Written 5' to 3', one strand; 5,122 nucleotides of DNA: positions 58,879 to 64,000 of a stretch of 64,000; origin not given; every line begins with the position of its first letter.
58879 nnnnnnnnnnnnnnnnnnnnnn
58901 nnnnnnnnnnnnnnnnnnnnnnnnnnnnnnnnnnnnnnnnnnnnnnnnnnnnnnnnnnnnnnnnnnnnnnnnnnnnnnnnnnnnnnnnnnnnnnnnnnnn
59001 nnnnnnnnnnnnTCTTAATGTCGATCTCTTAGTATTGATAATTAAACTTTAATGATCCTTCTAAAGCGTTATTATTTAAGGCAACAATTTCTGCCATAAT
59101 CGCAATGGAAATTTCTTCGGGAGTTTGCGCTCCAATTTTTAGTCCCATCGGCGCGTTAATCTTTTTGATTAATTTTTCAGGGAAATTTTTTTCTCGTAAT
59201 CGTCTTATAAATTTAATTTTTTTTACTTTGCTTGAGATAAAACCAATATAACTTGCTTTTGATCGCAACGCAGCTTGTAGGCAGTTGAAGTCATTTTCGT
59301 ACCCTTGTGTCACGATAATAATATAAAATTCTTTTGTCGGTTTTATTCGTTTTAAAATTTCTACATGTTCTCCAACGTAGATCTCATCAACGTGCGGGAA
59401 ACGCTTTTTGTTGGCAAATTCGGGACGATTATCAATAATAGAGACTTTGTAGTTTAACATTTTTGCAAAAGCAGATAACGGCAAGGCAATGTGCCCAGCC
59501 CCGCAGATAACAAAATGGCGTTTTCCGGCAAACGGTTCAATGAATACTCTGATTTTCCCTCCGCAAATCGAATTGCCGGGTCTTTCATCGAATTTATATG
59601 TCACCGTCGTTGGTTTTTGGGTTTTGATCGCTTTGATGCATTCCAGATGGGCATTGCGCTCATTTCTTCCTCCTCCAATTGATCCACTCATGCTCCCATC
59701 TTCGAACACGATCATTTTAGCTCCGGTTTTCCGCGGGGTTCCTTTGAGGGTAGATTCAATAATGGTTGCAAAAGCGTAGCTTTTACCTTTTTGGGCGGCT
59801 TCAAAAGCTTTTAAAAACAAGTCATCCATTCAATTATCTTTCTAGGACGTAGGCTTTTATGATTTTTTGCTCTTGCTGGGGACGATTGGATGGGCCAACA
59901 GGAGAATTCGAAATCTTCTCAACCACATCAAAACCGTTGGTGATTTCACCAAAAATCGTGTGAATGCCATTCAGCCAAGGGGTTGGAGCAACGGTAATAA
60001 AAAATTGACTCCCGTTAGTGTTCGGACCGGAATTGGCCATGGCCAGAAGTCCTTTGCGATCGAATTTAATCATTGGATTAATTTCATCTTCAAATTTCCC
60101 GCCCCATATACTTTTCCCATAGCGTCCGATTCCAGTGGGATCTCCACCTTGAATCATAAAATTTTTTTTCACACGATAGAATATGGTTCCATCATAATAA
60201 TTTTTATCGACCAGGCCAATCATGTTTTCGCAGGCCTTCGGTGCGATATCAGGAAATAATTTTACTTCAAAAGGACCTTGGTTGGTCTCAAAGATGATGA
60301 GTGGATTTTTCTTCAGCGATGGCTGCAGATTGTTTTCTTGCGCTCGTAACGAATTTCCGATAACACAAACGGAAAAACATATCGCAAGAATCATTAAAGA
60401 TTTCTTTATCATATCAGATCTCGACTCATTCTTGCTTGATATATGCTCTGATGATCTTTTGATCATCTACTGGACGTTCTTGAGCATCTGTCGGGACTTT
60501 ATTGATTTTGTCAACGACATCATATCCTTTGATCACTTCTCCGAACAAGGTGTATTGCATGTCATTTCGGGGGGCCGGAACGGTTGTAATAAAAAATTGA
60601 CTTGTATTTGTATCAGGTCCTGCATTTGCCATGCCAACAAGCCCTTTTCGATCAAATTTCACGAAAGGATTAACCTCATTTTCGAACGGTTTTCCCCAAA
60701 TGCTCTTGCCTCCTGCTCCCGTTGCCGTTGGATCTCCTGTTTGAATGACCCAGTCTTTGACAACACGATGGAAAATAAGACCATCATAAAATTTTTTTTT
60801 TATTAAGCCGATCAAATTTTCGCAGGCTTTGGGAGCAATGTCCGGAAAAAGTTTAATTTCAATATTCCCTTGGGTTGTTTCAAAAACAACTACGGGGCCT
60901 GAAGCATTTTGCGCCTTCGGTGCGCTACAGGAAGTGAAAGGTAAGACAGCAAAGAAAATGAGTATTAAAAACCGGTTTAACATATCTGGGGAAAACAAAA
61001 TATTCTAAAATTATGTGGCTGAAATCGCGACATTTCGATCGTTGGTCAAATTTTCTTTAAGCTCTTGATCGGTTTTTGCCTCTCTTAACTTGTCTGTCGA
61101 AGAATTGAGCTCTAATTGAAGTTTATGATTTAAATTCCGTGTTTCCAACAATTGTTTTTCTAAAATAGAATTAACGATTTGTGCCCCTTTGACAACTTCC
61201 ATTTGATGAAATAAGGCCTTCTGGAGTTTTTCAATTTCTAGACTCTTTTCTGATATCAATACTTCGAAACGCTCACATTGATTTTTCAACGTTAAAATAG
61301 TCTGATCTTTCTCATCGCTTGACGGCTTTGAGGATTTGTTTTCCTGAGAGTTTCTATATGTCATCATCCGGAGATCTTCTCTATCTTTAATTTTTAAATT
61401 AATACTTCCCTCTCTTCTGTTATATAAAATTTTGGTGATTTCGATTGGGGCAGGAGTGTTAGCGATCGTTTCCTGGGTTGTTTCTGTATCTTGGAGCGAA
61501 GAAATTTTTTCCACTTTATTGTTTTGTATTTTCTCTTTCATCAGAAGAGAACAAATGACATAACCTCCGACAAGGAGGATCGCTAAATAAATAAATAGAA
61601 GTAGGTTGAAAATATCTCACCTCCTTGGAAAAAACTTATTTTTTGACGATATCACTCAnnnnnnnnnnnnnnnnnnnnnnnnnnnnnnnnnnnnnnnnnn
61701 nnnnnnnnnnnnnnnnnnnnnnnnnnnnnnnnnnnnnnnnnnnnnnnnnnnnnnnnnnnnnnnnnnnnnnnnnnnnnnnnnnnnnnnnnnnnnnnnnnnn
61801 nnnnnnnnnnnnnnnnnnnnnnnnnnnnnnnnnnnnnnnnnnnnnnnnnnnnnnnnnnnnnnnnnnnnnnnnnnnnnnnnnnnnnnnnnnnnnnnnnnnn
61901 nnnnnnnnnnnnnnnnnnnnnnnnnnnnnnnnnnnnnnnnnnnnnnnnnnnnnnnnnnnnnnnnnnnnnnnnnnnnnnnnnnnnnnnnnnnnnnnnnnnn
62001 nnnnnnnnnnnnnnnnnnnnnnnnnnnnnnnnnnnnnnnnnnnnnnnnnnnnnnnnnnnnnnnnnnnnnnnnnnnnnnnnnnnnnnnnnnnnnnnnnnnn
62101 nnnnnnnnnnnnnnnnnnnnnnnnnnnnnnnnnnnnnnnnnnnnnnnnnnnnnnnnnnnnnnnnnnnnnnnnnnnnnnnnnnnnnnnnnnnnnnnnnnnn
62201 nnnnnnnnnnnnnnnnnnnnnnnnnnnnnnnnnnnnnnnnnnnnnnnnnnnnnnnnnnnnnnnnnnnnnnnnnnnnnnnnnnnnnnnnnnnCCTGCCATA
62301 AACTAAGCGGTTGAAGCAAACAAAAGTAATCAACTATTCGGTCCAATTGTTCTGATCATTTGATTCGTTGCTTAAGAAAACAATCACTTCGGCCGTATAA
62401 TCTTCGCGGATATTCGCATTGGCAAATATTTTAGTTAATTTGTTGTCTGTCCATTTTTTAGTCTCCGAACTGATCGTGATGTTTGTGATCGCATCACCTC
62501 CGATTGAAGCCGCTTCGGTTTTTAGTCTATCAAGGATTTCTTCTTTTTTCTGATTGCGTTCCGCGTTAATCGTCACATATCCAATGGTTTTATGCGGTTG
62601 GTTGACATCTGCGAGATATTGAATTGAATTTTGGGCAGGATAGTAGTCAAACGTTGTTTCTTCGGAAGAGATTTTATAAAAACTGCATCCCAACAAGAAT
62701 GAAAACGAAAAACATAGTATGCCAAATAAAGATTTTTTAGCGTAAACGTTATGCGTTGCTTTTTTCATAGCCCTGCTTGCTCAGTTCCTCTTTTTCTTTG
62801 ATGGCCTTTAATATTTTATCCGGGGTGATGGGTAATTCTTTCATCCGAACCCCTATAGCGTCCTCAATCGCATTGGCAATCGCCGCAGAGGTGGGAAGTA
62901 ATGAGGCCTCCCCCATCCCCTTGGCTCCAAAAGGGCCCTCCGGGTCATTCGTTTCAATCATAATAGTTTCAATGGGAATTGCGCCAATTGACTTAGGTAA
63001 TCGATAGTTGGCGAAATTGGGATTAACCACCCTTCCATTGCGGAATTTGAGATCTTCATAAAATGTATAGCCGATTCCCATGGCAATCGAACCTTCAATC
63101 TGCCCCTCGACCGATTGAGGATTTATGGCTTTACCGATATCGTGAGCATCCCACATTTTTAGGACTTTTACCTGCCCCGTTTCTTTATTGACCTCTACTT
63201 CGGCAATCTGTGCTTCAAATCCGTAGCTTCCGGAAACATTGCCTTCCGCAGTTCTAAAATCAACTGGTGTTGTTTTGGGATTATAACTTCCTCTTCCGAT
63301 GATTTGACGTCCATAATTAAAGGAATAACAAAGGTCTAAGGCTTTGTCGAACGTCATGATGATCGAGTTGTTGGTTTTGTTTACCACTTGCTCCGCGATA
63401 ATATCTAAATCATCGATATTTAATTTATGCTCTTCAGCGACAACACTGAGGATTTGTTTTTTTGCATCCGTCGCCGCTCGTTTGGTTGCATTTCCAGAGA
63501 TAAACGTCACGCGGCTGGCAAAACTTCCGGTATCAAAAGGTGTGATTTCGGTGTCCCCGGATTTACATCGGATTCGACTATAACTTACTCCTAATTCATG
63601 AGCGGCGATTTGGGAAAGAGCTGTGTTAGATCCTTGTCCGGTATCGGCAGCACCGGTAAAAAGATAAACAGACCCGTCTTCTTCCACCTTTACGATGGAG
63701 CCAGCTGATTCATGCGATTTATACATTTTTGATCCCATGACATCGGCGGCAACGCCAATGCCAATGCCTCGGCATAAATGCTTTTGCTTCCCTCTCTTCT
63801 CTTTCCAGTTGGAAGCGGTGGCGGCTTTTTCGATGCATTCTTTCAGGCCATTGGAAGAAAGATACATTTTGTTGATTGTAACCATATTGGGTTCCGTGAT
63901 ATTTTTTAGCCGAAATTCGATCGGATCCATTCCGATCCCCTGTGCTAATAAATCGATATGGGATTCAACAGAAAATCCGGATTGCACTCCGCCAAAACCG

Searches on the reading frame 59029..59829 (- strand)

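Call 57: search_protein_families(library=ncbifam, proteins=[window:59029-59829:-], max_evalue=1e-10)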
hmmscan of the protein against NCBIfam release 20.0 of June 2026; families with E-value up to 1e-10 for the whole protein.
window:59029-59829:- (266 aa): 2 families
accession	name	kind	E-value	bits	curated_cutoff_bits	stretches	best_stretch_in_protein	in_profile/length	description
NF045664.1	XdhC_rel_AOR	equivalog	9.7e-66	222.4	350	2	94-251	185-343/346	XdhC family aldehyde oxidoreductase maturation factor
TIGR02964.1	xanthine_xdhC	equivalog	3.6e-32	111.9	161.6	1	30-249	11-246/246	xanthine dehydrogenase accessory protein XdhC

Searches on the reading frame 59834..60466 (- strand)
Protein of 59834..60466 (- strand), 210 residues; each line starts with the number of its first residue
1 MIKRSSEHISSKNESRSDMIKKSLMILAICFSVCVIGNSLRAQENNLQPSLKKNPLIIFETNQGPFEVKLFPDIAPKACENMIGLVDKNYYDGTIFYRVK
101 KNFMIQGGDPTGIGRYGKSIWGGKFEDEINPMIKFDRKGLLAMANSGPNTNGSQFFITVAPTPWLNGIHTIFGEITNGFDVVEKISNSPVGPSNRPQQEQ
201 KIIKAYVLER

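Call 57: search_protein_families(library=ncbifam, proteins=[window:59834-60466:-], max_evalue=1e-10)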
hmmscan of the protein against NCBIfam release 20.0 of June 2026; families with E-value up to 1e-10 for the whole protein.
window:59834-60466:- (210 aa): 2 families
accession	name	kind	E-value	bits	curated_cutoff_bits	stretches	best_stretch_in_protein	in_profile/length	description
NF008057.0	PRK10791.1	equivalog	4.9e-19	68.7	297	1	57-197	2-148/164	peptidylprolyl isomerase B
NF008151.0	PRK10903.1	equivalog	1.6e-17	63.6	308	1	19-205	1-186/190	peptidylprolyl isomerase A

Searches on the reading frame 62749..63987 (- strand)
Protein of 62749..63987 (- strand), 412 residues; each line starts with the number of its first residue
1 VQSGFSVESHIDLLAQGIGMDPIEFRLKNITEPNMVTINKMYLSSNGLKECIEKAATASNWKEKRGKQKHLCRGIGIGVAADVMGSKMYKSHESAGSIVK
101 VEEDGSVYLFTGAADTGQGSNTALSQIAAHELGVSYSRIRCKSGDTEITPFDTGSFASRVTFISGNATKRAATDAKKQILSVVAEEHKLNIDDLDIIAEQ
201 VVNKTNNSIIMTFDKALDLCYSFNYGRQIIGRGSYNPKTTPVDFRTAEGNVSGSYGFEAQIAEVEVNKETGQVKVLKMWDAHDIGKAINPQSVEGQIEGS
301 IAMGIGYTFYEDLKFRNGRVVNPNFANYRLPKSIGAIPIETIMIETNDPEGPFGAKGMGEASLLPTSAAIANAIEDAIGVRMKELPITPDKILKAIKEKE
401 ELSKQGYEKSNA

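Call 57: search_protein_families(library=ncbifam, proteins=[window:62749-63987:-], max_evalue=1e-10)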
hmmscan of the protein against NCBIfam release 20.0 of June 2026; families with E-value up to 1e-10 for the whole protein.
window:62749-63987:- (412 aa): 13 families
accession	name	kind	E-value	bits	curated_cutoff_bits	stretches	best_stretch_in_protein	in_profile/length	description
TIGR03194.1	4hydrxCoA_A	equivalog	7.5e-107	358.6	994.55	1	5-395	353-745/746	4-hydroxybenzoyl-CoA reductase subunit alpha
NF043082.1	XdhA_XDHase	equivalog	1.8e-93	314.1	780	1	2-400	363-756/758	xanthine dehydrogenase subunit XdhA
NF007426.0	PRK09970.1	equivalog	1.9e-87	294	916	1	2-398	366-757/761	xanthine dehydrogenase molybdenum-binding subunit XdhA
NF040766.1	CODH_aero_grp5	exception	2.5e-59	201.3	950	1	2-392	367-781/785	aerobic carbon-monoxide dehydrogenase large subunit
NF041018.1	glyceraldDH_alpha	equivalog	1.7e-57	195.4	790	1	5-393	366-741/741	glyceraldehyde dehydrogenase subunit alpha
TIGR03196.1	pucD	equivalog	4.6e-57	193.9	783.65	1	3-392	350-754/763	xanthine dehydrogenase subunit D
NF045668.1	pterin_aldehy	equivalog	6e-53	180.1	1100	1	2-397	538-905/905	molybdopterin-dependent aldehyde oxidoreductase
NF041671.1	peri_hyde_PaoC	equivalog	1.2e-48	166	1180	1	7-398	364-733/735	aldehyde oxidoreductase molybdenum-binding subunit PaoC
TIGR03311.1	Se_dep_XDH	equivalog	2.1e-45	155.1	830.45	2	232-386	692-840/848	selenium-dependent xanthine dehydrogenase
TIGR03313.1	Se_sel_red_Mo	hypoth_equivalog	3.2e-45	154.2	1101.9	1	30-397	600-950/951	molybdopterin-dependent oxidoreductase Mo/Fe-S-binding subunit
TIGR02416.1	CO_dehy_Mo_lg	equivalog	4.3e-39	134.3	991.15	1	5-394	369-769/770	aerobic carbon-monoxide dehydrogenase large subunit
TIGR02965.1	xanthine_xdhB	equivalog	7.9e-39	133.4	849.5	1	4-397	349-755/758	xanthine dehydrogenase molybdopterin binding subunit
TIGR02969.1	mam_aldehyde_ox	subfamily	2.9e-17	61.5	1912.3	1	5-384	922-1285/1330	aldehyde oxidase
